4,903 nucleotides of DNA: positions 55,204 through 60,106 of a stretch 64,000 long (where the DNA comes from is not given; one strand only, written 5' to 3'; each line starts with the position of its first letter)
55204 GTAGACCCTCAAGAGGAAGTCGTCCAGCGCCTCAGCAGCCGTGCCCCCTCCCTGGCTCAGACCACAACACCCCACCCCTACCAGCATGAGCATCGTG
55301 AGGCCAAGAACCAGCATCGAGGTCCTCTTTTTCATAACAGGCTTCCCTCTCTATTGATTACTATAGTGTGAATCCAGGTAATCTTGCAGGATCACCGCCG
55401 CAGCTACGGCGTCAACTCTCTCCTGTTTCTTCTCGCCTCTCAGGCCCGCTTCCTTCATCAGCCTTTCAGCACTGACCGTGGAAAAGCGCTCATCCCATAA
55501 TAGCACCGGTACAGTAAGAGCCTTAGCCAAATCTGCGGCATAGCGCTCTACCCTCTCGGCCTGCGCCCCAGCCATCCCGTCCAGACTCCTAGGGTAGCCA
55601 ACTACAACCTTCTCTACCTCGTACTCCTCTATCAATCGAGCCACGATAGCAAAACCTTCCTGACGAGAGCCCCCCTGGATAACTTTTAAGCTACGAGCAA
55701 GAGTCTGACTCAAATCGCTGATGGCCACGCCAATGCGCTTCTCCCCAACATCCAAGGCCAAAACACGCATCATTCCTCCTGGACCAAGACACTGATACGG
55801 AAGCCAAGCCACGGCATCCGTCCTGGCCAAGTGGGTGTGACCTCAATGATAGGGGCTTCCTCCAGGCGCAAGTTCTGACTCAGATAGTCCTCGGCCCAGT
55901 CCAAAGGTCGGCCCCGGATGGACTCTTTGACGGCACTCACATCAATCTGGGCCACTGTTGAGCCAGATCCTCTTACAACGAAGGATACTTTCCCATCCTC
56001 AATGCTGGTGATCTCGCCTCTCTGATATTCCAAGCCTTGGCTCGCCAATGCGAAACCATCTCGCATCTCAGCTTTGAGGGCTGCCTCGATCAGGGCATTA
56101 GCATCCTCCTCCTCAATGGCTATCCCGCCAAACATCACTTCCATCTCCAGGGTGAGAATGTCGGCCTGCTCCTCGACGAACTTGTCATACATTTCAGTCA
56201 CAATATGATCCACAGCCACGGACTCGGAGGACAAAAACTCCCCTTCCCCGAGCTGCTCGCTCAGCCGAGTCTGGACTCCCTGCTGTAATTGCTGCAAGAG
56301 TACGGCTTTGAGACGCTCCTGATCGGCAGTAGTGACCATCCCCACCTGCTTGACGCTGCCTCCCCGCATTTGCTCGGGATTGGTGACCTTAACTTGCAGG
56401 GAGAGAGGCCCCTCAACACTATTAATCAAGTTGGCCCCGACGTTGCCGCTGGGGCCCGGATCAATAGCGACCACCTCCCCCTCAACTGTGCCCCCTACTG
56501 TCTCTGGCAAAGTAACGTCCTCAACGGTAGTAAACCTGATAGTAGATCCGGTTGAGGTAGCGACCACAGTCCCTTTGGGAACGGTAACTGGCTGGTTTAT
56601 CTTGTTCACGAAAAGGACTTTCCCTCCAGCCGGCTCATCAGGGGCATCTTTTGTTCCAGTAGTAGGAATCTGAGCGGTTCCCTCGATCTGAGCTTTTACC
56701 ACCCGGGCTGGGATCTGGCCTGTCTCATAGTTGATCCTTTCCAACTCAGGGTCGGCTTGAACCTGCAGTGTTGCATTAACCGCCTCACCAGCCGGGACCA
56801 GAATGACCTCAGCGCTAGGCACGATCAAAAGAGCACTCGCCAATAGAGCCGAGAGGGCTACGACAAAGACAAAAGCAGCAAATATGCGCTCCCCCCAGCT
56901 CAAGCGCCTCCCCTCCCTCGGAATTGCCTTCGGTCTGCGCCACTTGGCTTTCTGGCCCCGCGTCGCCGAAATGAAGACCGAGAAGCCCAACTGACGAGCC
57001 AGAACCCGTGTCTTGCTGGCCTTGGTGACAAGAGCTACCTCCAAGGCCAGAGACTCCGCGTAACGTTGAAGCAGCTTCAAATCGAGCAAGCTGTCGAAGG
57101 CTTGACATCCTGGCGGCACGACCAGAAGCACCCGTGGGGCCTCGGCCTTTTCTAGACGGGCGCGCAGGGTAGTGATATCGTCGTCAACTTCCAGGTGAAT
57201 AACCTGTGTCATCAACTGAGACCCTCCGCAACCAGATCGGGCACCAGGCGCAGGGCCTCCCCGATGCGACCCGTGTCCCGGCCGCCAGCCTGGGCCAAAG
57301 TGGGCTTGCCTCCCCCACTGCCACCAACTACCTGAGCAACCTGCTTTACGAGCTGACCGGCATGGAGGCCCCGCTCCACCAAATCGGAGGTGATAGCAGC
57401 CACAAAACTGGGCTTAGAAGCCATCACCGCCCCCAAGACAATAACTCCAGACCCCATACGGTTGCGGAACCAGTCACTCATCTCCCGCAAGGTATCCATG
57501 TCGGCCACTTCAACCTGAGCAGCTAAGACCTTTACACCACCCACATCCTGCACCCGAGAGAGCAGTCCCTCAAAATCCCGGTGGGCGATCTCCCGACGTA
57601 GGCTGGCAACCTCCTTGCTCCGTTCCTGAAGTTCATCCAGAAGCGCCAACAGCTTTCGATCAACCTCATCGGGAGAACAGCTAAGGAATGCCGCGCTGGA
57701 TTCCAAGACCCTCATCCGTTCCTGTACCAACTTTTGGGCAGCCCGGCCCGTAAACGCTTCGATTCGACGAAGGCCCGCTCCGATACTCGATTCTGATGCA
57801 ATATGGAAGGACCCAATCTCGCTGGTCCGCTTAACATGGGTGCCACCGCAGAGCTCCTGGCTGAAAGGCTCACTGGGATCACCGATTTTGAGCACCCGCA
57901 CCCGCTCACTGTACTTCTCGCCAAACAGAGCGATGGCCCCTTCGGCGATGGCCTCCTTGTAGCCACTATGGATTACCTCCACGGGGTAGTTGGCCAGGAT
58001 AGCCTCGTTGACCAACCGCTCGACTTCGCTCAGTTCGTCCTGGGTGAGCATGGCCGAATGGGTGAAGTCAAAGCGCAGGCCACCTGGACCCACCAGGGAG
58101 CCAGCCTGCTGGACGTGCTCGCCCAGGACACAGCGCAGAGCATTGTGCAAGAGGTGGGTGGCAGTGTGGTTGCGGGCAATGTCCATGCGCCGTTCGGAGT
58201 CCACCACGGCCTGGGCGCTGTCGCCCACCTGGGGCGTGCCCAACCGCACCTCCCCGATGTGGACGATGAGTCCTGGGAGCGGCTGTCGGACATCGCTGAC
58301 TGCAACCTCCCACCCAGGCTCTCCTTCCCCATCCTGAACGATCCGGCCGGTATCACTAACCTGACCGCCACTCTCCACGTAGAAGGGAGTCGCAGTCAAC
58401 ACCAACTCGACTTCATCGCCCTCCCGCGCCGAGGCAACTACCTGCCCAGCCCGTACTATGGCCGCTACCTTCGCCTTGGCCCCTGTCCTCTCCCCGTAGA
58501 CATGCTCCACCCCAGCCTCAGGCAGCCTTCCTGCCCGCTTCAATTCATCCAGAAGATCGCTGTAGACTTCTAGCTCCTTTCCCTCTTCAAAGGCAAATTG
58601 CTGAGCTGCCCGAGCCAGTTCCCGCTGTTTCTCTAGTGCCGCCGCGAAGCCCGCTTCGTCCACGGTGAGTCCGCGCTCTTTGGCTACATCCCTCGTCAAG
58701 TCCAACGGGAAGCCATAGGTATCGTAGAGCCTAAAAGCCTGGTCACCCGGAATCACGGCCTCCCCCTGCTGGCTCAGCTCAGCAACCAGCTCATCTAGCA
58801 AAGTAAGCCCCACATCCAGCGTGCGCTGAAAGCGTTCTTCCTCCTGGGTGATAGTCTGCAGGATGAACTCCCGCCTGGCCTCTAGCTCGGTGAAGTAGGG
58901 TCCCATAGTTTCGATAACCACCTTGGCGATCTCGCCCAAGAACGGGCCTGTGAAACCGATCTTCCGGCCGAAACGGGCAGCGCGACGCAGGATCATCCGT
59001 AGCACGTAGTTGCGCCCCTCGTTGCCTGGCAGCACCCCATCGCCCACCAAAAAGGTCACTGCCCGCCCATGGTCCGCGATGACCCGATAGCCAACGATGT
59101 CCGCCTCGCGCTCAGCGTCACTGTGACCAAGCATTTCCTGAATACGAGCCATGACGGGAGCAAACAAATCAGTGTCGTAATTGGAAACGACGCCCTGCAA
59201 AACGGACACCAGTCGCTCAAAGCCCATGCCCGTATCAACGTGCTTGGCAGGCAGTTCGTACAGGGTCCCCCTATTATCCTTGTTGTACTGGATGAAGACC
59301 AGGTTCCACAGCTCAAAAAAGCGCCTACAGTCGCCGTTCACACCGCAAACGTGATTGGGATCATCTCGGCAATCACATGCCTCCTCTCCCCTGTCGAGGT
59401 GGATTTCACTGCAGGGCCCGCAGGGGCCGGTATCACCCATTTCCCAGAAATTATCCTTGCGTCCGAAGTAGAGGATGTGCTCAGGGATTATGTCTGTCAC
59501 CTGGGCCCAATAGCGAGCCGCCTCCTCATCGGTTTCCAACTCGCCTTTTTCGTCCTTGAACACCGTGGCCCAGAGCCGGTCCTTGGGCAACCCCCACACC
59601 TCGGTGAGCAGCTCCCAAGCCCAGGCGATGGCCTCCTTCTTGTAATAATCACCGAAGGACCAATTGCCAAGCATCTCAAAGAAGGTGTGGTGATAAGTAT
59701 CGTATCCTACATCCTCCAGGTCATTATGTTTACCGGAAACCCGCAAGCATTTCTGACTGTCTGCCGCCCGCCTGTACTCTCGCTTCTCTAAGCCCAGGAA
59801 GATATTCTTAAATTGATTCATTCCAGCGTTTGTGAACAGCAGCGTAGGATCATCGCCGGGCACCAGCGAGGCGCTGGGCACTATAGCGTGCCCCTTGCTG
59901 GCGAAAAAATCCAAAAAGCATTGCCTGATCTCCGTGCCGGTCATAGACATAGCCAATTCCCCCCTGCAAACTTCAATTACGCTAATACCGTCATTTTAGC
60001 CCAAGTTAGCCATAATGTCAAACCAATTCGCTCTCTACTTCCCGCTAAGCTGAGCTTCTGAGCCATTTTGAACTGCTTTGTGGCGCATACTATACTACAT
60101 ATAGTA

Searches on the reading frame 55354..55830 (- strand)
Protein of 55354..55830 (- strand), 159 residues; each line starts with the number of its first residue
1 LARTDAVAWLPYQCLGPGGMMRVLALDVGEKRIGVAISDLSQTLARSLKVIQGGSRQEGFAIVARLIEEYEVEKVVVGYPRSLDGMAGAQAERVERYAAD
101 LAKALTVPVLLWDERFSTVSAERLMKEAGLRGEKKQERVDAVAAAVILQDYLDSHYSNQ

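Call 42: search_protein_families(library=pfam, proteins=[window:55354-55830:-], max_evalue=0.00001)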
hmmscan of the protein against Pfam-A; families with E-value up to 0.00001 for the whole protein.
window:55354-55830:- (159 aa): 1 family
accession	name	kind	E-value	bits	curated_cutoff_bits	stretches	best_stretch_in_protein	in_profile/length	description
PF03652.20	RuvX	-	1.3e-44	152.2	29.2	1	21-154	1-134/134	Holliday junction resolvase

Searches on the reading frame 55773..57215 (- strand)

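Call 42: search_protein_families(library=pfam, proteins=[window:55773-57215:-], max_evalue=0.00001)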
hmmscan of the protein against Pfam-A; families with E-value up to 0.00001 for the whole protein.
window:55773-57215:- (481 aa): 1 family
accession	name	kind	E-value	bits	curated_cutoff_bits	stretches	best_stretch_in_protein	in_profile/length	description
PF04865.19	Baseplate_J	-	2.3e-08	34.1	21.1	1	194-286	21-109/255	Baseplate J-like protein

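Call 63: search_protein_families(library=padloc, proteins=[window:55773-57215:-], max_evalue=0.00001)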
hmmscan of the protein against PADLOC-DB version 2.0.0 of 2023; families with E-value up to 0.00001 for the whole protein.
window:55773-57215:- (481 aa): 0 families

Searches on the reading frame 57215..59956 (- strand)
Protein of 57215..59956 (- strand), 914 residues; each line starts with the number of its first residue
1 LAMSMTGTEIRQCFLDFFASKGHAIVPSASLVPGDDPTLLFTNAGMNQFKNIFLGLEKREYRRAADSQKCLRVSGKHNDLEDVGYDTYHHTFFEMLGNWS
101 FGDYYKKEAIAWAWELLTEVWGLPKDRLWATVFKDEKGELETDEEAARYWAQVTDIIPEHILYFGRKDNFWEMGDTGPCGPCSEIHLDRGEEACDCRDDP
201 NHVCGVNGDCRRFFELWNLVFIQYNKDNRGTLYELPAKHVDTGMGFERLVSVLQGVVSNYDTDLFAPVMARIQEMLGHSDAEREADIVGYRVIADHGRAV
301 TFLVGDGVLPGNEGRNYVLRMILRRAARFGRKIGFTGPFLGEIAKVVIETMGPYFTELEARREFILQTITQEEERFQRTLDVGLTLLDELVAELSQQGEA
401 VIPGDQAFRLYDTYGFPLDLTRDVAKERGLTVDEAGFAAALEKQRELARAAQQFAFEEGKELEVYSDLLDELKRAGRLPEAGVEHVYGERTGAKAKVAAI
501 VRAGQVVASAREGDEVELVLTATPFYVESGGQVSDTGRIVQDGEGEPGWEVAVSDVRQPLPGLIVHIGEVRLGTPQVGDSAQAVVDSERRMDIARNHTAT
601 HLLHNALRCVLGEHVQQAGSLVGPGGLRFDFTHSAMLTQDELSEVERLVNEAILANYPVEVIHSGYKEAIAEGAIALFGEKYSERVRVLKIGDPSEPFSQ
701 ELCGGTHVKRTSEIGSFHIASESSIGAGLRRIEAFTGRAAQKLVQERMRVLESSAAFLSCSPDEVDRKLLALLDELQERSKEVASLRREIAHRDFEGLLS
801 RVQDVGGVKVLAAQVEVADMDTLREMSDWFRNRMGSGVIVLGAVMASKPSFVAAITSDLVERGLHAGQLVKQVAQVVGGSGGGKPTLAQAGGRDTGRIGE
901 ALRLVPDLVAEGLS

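Call 42: search_protein_families(library=pfam, proteins=[window:57215-59956:-], max_evalue=0.00001)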
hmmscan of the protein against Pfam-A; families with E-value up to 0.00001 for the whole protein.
window:57215-59956:- (914 aa): 3 families
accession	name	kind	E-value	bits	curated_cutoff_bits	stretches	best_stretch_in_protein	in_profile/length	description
PF01411.24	tRNA-synt_2c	-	2.5e-203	677.1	30.3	1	9-589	1-552/552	tRNA synthetases class II (A)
PF07973.19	tRNA_SAD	-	5.5e-17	61.9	24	1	686-733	1-44/44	Threonyl and Alanyl tRNA synthetase second additional domain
PF02272.25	DHHA1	-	8.7e-15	55.5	25.9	1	807-910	1-101/102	DHHA1 domain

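Call 65: find_related_loci(query=window:57215-59956:-, collection=metagenome_contigs, flank=10000)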
Query window:57215-59956:- (914 aa) in metagenome_contigs; peptide patterns used: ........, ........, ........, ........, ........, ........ (x = any residue, [..] = any of these).
600 stretches matched a pattern (row limit reached: there are more); 593 encode a relative of the query (tblastn E <= 1e-3); the best 80 are kept; 80 distinct loci.
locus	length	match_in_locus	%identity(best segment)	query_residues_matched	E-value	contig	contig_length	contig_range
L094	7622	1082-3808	66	5-911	0e+0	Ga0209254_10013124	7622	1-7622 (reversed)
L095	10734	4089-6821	66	6-914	0e+0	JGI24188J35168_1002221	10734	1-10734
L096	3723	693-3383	51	4-914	0e+0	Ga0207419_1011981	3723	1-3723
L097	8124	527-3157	51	5-912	0e+0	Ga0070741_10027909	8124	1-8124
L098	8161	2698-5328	48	3-914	0e+0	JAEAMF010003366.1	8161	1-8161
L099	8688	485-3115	48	3-914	0e+0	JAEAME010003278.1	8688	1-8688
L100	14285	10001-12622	50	4-908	0e+0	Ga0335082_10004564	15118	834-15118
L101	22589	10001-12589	50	5-911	0e+0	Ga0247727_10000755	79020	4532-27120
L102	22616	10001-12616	50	5-909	0e+0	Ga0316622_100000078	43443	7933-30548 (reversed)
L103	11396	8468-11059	46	4-911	0e+0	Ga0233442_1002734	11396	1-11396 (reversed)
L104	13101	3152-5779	50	4-911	0e+0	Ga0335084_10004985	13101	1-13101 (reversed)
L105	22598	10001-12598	50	5-909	0e+0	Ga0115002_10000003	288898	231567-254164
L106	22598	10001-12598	50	5-909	0e+0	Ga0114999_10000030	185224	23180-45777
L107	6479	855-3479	50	6-900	0e+0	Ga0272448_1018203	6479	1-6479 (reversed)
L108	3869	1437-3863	50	5-841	0e+0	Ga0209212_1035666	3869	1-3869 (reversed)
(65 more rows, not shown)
